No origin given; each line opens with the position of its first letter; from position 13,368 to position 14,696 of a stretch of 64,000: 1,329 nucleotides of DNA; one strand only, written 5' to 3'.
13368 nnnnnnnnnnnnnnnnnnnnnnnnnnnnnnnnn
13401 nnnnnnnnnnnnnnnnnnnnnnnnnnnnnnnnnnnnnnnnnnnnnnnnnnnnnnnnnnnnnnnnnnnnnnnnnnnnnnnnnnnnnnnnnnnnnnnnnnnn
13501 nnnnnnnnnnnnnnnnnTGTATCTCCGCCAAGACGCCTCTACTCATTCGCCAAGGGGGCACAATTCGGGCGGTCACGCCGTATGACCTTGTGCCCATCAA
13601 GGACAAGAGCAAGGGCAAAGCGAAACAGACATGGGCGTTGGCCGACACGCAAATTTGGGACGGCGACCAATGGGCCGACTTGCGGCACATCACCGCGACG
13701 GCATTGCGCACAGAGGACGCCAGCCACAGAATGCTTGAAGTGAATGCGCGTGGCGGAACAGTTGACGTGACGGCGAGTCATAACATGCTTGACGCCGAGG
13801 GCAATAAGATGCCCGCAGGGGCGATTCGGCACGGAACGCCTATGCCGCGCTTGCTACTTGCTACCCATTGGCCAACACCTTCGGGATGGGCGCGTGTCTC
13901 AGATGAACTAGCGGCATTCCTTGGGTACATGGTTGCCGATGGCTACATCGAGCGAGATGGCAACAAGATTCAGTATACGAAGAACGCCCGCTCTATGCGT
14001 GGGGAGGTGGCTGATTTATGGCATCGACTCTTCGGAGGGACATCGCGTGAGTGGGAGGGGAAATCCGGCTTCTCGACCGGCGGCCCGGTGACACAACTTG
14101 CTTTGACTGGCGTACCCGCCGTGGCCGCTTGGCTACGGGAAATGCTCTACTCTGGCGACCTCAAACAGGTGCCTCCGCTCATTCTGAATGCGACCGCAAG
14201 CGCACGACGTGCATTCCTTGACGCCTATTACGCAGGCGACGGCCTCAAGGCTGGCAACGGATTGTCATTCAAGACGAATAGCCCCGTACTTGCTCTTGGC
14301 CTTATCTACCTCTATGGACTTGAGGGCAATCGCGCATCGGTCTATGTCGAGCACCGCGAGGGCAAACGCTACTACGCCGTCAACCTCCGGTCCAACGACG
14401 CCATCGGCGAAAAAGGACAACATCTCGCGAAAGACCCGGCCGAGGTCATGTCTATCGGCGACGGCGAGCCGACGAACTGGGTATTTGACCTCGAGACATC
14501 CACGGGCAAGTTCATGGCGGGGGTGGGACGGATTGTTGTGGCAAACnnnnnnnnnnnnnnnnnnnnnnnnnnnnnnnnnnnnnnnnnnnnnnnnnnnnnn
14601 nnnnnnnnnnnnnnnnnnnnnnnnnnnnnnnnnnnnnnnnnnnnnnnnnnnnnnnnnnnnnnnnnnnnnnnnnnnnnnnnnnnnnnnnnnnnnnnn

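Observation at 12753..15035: Intein carrying a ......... endonuclease inserted in the active-site region of a phage GDP-mannose 4,6-dehydratase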

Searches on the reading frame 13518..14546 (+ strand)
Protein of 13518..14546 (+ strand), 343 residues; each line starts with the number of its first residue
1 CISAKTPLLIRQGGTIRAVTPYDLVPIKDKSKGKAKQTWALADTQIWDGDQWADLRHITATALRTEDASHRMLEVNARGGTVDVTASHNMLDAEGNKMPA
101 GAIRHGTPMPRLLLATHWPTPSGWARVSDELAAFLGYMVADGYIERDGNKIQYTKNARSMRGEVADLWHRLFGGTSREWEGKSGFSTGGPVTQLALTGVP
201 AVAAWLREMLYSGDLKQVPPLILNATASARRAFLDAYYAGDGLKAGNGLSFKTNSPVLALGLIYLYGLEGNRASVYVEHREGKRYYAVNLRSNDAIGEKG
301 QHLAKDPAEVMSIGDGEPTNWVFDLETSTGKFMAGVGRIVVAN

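Call 4: search_protein_families(library=pfam, proteins=[window:13518-14546:+], max_evalue=1)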
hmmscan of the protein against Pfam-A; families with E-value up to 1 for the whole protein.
window:13518-14546:+ (343 aa): 1 family
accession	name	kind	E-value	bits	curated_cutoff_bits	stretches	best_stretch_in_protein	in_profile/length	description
PF14528.11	LAGLIDADG_3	-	5.9e-10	39.7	22.5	2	131-189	4-63/82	LAGLIDADG-like domain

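Call 5: search_protein_families(library=ncbifam, proteins=[window:13518-14546:+], max_evalue=1)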
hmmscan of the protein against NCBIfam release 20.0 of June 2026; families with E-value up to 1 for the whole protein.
window:13518-14546:+ (343 aa): 7 families
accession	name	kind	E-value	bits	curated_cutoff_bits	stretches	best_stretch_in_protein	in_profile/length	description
NF003157.0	PRK04132.1-2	equivalog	0.00015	19.8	1103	1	128-270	169-306/864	replication factor C small subunit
NF003159.0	PRK04132.1-4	equivalog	0.00056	18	999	1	67-260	118-295/852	replication factor C small subunit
NF011287.0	PRK14698.1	equivalog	0.002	16.1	1238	1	128-294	390-552/1017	V-type ATP synthase subunit A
NF005852.0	PRK07773.1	equivalog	0.0047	15.2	780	1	77-242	459-624/886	replicative DNA helicase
NF011491.0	PRK14898.1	equivalog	0.0085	14.1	783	1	129-247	243-354/860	DNA-directed RNA polymerase subunit A''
NF006207.0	PRK08332.1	equivalog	0.026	11.7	2400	1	122-243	996-1110/1684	vitamin B12-dependent ribonucleotide reductase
NF038098.1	GyrA_w_intein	exception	0.22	9.3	1850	1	131-245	239-351/1232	intein-containing DNA gyrase subunit A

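Call 6: search_solved_structures(query=window:13518-14546:+, max_evalue=10, show_alignments=3)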
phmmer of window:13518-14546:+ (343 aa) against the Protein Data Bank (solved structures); distinct sequences matched with E-value up to 10: 4.
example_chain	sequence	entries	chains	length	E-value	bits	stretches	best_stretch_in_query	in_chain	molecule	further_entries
7qsu_A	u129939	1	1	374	0.0011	21.6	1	128-293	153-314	V-ATPase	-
7qss_A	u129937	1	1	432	0.002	20.8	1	128-292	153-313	V-type ATP synthase alpha chain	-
2cw7_A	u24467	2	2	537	0.0036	19.9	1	127-282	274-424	Endonuclease PI-PkoII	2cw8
5dx5_A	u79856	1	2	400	0.77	12.3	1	158-216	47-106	Methionine gamma-lyase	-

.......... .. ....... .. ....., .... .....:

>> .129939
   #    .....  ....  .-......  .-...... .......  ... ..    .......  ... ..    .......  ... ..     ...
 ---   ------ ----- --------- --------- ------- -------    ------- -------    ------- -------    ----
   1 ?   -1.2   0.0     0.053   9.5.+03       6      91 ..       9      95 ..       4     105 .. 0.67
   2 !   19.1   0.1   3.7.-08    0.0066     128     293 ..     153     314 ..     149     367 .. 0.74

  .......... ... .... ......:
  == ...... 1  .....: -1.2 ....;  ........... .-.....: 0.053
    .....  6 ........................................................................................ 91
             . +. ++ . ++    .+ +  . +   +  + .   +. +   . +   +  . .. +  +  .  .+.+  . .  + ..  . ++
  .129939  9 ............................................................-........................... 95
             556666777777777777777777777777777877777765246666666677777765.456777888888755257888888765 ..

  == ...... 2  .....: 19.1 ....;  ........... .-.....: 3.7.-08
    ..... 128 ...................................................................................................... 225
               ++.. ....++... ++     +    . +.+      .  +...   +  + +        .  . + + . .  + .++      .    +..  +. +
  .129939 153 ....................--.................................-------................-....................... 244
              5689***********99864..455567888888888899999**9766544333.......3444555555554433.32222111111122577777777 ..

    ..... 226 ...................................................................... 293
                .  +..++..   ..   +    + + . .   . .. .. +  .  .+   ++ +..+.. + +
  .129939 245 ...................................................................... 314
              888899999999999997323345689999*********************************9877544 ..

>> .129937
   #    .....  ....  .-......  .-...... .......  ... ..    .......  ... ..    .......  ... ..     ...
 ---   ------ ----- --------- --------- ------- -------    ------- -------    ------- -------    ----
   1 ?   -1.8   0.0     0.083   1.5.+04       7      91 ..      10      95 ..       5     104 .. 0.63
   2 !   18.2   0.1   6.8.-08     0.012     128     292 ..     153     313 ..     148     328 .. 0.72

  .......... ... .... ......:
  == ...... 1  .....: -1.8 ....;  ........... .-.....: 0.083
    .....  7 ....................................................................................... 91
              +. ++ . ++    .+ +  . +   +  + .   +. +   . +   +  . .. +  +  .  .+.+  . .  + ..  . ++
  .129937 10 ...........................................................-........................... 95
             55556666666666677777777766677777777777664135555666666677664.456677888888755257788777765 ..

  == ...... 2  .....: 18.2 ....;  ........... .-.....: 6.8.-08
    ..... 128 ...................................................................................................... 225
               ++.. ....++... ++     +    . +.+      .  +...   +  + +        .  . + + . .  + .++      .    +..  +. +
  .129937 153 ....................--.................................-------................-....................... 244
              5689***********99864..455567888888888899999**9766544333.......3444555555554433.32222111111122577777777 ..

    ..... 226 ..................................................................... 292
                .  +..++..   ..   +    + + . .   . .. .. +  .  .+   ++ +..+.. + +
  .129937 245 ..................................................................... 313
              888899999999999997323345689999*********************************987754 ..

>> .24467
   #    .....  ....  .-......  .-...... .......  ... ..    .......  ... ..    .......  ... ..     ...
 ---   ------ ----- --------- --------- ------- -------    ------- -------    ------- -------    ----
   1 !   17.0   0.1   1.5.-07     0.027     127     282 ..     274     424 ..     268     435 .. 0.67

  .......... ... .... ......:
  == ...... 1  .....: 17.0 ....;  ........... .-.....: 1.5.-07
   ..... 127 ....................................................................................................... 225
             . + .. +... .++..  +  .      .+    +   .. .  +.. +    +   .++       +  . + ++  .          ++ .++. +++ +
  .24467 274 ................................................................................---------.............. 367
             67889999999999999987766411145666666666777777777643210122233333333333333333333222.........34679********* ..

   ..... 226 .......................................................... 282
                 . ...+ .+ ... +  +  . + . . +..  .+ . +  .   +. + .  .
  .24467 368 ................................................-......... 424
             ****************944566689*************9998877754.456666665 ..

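Call 8: find_homologous_proteins(query=window:13518-14546:+, max_evalue=0.001)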
Query window:13518-14546:+ (343 aa): 89 proteins with E <= 0.001 among 7073 candidates.
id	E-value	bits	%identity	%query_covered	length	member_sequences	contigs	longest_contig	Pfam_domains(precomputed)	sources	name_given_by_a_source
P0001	4.1e-100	354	52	100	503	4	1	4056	PF16363.12,PF14528.12,PF01370.28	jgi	jgi:GDPmannose 4,6-dehydratase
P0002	5.5e-99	350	51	100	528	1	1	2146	PF04321.24,PF16363.12,PF14528.12,PF01370.28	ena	-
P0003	1.6e-98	348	50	100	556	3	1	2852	PF16363.12,PF14528.12,PF01370.28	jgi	jgi:GDPmannose 4,6-dehydratase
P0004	7.5e-97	343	50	100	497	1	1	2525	PF16363.12,PF14528.12,PF01370.28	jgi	jgi:GDPmannose 4,6-dehydratase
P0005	5.8e-94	333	49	100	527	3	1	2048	PF16363.12,PF14528.12,PF01370.28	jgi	jgi:GDPmannose 4,6-dehydratase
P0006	7.9e-94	333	50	100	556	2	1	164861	PF16363.12,PF14528.12,PF01370.28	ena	-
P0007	8.2e-94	333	50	100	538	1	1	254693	PF16363.12,PF14528.12,PF01370.28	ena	-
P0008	5.2e-93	330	49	100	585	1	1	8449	PF16363.12,PF14528.12,PF01370.28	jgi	jgi:GDPmannose 4,6-dehydratase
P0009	4.7e-91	324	48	100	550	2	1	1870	PF16363.12,PF14528.12,PF01370.28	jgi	jgi:GDPmannose 4,6-dehydratase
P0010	7.1e-91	323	48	100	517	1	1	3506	PF16363.12,PF14528.12,PF01370.28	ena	-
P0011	1.4e-90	322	48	100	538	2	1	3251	PF16363.12,PF14528.12,PF01370.28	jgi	jgi:GDPmannose 4,6-dehydratase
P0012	5.9e-90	320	47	100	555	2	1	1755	PF16363.12,PF14528.12,PF01370.28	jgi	jgi:GDPmannose 4,6-dehydratase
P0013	7.1e-90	320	47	100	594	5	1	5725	PF16363.12,PF14528.12,PF01370.28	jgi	jgi:GDPmannose 4,6-dehydratase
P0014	2.9e-89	318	48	100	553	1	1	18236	PF16363.12,PF01370.28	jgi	jgi:GDPmannose 4,6-dehydratase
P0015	5.0e-89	317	50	100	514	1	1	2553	PF16363.12,PF14528.12,PF01370.28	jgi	jgi:GDPmannose 4,6-dehydratase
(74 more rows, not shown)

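Call 18: find_related_loci(query=window:13518-14546:+, collection=viral_contigs, flank=8000)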
Query window:13518-14546:+ (343 aa) in viral_contigs; peptide patterns used: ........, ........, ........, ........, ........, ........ (x = any residue, [..] = any of these).
8 stretches matched a pattern, but none encodes a relative of the query by tblastn (E <= 1e-3).

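Call 23: find_related_loci(query=A1, collection=viral_contigs, flank=10000)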
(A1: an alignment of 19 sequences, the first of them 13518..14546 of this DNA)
Query A1 (343 aa) in viral_contigs; peptide patterns used: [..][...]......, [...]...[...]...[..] (x = any residue, [..] = any of these).
56 stretches matched a pattern; 4 encode a relative of the query (tblastn E <= 1e-3); 4 distinct loci.
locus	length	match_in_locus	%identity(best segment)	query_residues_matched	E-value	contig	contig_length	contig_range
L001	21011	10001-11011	43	1-343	4e-78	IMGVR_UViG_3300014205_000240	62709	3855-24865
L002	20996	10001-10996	34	1-337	8e-45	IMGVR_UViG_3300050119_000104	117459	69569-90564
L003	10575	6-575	44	153-343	7e-44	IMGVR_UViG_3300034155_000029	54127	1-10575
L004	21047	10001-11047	31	1-343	3e-43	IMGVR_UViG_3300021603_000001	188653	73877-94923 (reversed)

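Call 31: find_related_loci(query=A1, collection=genome_contigs, flank=3000)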
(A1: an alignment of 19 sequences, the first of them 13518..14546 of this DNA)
Query A1 (343 aa) in genome_contigs; peptide patterns used: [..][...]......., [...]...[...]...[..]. (x = any residue, [..] = any of these).
214 stretches matched a pattern; 203 encode a relative of the query (tblastn E <= 1e-3); the best 80 are kept; 80 distinct loci.
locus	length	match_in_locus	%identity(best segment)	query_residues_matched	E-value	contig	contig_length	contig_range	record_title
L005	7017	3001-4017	50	1-343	4e-110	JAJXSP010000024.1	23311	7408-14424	MAG: Myxococcales bacterium isolate BP4.bin10 NODE_2317_length_23311_cov_1.605159, whole genome shotgun sequence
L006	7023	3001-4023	51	2-343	2e-105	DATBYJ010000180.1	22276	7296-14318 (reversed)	MAG TPA_asm: Solirubrobacteraceae bacterium isolate SMAG_U7590 k141_724447, whole genome shotgun sequence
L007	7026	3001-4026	51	1-343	7e-105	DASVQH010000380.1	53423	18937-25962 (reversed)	MAG TPA_asm: Solirubrobacteraceae bacterium isolate SMAG_U3203 k141_208490, whole genome shotgun sequence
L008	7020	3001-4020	51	3-343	2e-104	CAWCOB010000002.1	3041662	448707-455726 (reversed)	MAG: uncultured Solirubrobacteraceae bacterium isolate MFD04570.bin.2.4 genome assembly, contig: contig_148475, whole ge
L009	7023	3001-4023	51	2-343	1e-103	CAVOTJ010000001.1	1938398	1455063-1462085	MAG: uncultured Solirubrobacteraceae bacterium isolate MFD00082.bin.2.81 genome assembly, contig: contig_1000, whole gen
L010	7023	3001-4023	50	2-343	2e-103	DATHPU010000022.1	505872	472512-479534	MAG TPA_asm: Solirubrobacteraceae bacterium isolate SMAG_U12720 k141_988203, whole genome shotgun sequence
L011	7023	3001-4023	50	2-343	6e-103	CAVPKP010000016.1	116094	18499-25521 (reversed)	MAG: uncultured Solirubrobacteraceae bacterium isolate MFD10064.bin.2.22 genome assembly, contig: contig_60715, whole ge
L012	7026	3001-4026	50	1-343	5e-101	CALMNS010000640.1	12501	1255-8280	MAG TPA_asm: uncultured Solirubrobacter sp. isolate SRR12240181_bin.11_CONCOCT_v1.1_MAG genome assembly, contig: NODE_67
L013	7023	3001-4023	49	1-343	1e-100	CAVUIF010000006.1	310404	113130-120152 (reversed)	MAG: uncultured Thermoleophilaceae bacterium isolate MFD02360.bin.2.177 genome assembly, contig: contig_3093, whole geno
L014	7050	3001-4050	49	1-343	4e-100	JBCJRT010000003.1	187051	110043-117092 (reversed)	Solirubrobacteraceae bacterium isolate SLM_LV1_BS-L06 Node_3_length_187051_cov_79.319115, whole genome shotgun sequence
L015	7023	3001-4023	49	1-343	4e-100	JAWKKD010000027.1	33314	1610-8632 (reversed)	MAG: Solirubrobacterales bacterium isolate ABC2.58 ABC2.58.fa-27, whole genome shotgun sequence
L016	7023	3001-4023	49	2-343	4e-100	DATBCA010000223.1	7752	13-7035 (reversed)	MAG TPA_asm: Solirubrobacteraceae bacterium isolate SMAG_U5773 k141_2263684, whole genome shotgun sequence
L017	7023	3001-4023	48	2-343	1e-99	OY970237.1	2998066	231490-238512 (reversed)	MAG: uncultured Solirubrobacteraceae bacterium isolate MFD05841.bin.1.46 genome assembly, chromosome: 1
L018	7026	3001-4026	49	1-343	6e-100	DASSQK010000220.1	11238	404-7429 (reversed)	MAG TPA_asm: Gaiellaceae bacterium isolate SMAG_U460 k141_1396441, whole genome shotgun sequence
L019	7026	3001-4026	49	1-343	1e-99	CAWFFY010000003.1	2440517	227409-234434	MAG: uncultured Solirubrobacteraceae bacterium isolate MFD00731.bin.2.49 genome assembly, contig: contig_8628, whole gen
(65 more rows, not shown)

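Call 33: predict_structure(alignment_id=A1)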
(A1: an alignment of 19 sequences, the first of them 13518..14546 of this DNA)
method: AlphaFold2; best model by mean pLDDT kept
length: 343 residues; sequences in the alignment: 19
mean_pLDDT: 90.8   pTM: 0.91
mean pLDDT of the five models: 90.8, 89.3, 89.2, 89.0, 88.6
residues with pLDDT >= 90: 268; 70-90: 44; 50-70: 24; < 50: 7
segments of 3 or more residues with pLDDT < 50: none
pLDDT, mean of each block of 10 residues (from residue 1): 97 96 83 76 96 97 92 95 97 97 85 96 94 98 94 93 98 96 73 94 96 96 97 94 63 95 95 90 90 56 83 91 97 97 96
secondary structure, 60 per line:
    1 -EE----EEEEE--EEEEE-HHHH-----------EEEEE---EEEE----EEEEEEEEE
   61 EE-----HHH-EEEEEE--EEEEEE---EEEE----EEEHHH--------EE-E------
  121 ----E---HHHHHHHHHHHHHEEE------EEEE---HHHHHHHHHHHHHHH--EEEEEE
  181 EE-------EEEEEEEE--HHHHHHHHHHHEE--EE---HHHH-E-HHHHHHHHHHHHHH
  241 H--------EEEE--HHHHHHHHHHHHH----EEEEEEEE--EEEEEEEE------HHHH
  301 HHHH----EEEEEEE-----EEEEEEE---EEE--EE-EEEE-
elements in order: E8-12 E15-19 H21-24 E36-40 E44-47 E52-62 E72-77 E80-85 E89-92 E97-99 H129-141 E142-144 E151-154 H158-172 E175-182 E190-197 H200-210 H220-223 H227-241 E250-253 H256-268 E273-280 E283-290 H297-304 E309-315 E321-327 E331-333 E339-342

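Call 36: fold_search(model_id=the predicted structure, library=pdb)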
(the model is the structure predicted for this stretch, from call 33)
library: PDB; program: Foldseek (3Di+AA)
matches with E <= 10: 663; with E <= 0.001: 47
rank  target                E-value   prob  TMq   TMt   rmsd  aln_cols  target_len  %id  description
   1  7qsu                  5.3e-20  1.00  0.61  0.58   7.6       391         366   19  Crystal structure of homing endonuclease-associated TliVMA intein (C1A, d333-339) (released 2022-03-30)
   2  7qss                  6.7e-19  1.00  0.61  0.50   8.3       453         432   18  Crystal structure of homing endonuclease-associated TliVMA intein (C1A) (released 2022-03-30)
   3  7qst                  1.1e-17  1.00  0.51  0.49   9.1       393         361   18  Crystal structure of homing endonuclease-associated PhoVMA intein (C1A) (released 2022-03-30)
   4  2cw7                  1.2e-14  1.00  0.61  0.42   9.2       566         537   12  Crystal structure of intein homing endonuclease II (released 2006-04-18)
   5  1dq3                  3.6e-13  1.00  0.53  0.42   9.4       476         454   12  CRYSTAL STRUCTURE OF AN ARCHAEAL INTEIN-ENCODED HOMING ENDONUCLEASE PI-PFUI (released 2000-07-05)
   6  1vde_B                6.6e-10  1.00  0.41  0.35   9.9       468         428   12  PI-SCEI, A HOMING ENDONUCLEASE WITH PROTEIN SPLICING ACTIVITY (released 1998-04-08)
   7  1ef0_A                2.0e-09  1.00  0.40  0.33  12.2       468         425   12  CRYSTAL STRUCTURE OF PI-SCEI MINIPRECURSOR (released 2000-06-07)
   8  1jva_B                4.0e-09  1.00  0.39  0.32  13.8       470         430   11  CRYSTAL STRUCTURE OF THE VMA1-DERIVED ENDONUCLEASE BEARING THE N AND C EXTEIN PROPEPTIDES (released 2002-08-29)
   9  1um2_B                4.0e-08  1.00  0.41  0.35  13.4       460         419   12  Crystal Structure of the Vma1-Derived Endonuclease with the Ligated Extein Segment (released 2004-09-22)
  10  3oor_A                3.2e-07  1.00  0.31  0.43   6.1       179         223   17  I-SceI mutant (K86R/G100T)complexed with C/G+4 DNA substrate (released 2010-11-17)
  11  1dfa                  8.1e-07  1.00  0.41  0.36  10.5       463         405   11  CRYSTAL STRUCTURE OF PI-SCEI IN C2 SPACE GROUP (released 1999-12-08)
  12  1r7m_A                9.1e-07  1.00  0.31  0.43   6.0       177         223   19  The homing endonuclease I-SceI bound to its DNA recognition region (released 2004-10-26)
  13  1b24                  2.1e-06  1.00  0.36  0.66   5.2       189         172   15  I-DMOI, INTRON-ENCODED ENDONUCLEASE (released 1999-03-24)
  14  5a0m_A                2.9e-06  1.00  0.31  0.44   6.2       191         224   17  THE CRYSTAL STRUCTURE OF I-SCEI IN COMPLEX WITH ITS TARGET DNA IN THE PRESENCE OF MN (released 2016-05-04)
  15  4unc_D                4.4e-06  1.00  0.36  0.60   5.4       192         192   17  THE CRYSTAL STRUCTURE OF I-DMOI IN COMPLEX WITH ITS TARGET DNA AT 8 DAYS INCUBATION IN 5MM MN (STATE 6) (released 2014-12-17)
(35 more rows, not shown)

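Call 52: search_dna_similar(query=window:13518-14546:+, collection=phages, mode=protein, max_evalue=0.001, max_rows=15)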
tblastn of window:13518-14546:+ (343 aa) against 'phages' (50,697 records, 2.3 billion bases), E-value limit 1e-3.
Records with a match: 3; places in all: 3; records where one place covers at least 80% of the query: 1.
Best place of each record, by identity: <60% 3.
By first word of the organism name: Bacillus 2; uncultured 1.
By host as written in the record: - 1; Bacillus cereus NCCP 14796 1; Bacillus cereus 1.
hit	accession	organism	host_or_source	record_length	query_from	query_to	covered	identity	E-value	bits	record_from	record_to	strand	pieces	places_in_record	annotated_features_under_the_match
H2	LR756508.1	uncultured phage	metagenomic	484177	46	343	87%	25.1%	3e-7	58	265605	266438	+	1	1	record has no annotation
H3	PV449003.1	Bacillus phage vB_BceH_LBC2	Bacillus cereus NCCP 14796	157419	124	290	49%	22.7%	3e-4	49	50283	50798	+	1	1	DNA helicase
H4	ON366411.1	Bacillus phage vB_BceH_LY2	Bacillus cereus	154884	124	290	49%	22.1%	6e-4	48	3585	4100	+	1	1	ATP-dependent helicase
